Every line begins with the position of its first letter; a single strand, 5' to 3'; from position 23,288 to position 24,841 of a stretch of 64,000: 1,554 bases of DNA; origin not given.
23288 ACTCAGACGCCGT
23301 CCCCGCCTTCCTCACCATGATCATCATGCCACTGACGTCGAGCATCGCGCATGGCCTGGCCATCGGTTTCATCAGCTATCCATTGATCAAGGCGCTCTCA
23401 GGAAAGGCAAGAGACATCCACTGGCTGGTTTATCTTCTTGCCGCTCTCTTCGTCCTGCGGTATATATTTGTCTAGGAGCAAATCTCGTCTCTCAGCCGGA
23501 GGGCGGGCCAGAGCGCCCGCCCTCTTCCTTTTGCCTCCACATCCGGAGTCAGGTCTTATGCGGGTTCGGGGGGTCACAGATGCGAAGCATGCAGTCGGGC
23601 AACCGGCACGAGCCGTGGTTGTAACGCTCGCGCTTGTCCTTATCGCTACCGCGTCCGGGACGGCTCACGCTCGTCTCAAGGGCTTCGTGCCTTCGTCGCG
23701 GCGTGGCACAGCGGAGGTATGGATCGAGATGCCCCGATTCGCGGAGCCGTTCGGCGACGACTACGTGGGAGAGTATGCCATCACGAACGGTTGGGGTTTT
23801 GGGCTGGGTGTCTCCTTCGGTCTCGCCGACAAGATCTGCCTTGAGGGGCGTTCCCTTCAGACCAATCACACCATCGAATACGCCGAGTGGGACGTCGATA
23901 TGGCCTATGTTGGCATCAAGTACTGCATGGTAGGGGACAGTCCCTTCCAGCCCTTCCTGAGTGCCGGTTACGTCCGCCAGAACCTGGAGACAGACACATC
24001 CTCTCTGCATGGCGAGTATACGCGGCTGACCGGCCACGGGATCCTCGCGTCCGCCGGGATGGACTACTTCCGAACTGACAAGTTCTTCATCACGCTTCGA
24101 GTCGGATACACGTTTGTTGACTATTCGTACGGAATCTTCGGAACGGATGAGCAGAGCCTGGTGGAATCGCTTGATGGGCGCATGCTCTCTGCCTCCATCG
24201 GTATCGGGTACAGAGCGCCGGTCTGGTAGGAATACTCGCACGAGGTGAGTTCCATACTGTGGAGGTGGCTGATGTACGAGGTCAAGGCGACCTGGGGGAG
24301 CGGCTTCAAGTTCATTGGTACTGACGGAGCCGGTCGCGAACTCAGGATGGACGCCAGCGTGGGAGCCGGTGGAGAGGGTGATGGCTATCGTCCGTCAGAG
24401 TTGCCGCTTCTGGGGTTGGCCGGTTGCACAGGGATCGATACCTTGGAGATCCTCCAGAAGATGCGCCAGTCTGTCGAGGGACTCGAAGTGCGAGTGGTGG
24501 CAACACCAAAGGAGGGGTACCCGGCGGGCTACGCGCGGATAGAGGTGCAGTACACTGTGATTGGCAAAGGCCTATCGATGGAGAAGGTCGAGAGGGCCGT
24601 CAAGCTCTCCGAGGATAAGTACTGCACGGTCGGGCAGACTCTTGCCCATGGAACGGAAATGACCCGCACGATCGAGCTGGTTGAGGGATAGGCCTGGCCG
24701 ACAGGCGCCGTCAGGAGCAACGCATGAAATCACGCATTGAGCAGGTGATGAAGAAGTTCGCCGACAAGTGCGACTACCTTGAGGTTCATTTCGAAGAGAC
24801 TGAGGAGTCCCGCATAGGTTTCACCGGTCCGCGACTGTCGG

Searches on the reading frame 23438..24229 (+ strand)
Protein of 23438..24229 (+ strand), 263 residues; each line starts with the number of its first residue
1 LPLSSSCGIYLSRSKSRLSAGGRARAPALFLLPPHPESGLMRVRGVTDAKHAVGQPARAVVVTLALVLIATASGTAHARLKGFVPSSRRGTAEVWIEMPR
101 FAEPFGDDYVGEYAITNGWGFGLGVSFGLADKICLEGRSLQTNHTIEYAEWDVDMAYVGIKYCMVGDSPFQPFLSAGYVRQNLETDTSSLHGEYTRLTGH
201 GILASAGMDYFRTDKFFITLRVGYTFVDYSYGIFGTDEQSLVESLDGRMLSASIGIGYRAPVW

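Call 3: search_protein_families(library=pfam, proteins=[window:23438-24229:+], max_evalue=0.01)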
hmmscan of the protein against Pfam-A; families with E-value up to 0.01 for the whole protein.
window:23438-24229:+ (263 aa): 2 families
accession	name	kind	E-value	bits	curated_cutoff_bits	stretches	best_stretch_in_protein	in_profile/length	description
PF13505.12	OMP_b-brl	-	5.5e-07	30.3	28.7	1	112-237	37-158/175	Outer membrane protein beta-barrel domain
PF03797.25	Autotransporter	-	0.00032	21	26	1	175-261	45-129/255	Autotransporter beta-domain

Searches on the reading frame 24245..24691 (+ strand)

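Call 3: search_protein_families(library=pfam, proteins=[window:24245-24691:+], max_evalue=0.01)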
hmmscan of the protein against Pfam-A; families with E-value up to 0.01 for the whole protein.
window:24245-24691:+ (148 aa): 1 family
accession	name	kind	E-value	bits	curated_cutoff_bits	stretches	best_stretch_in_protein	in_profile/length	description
PF02566.24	OsmC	-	1.1e-16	61.4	27.5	1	43-140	1-98/100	OsmC-like protein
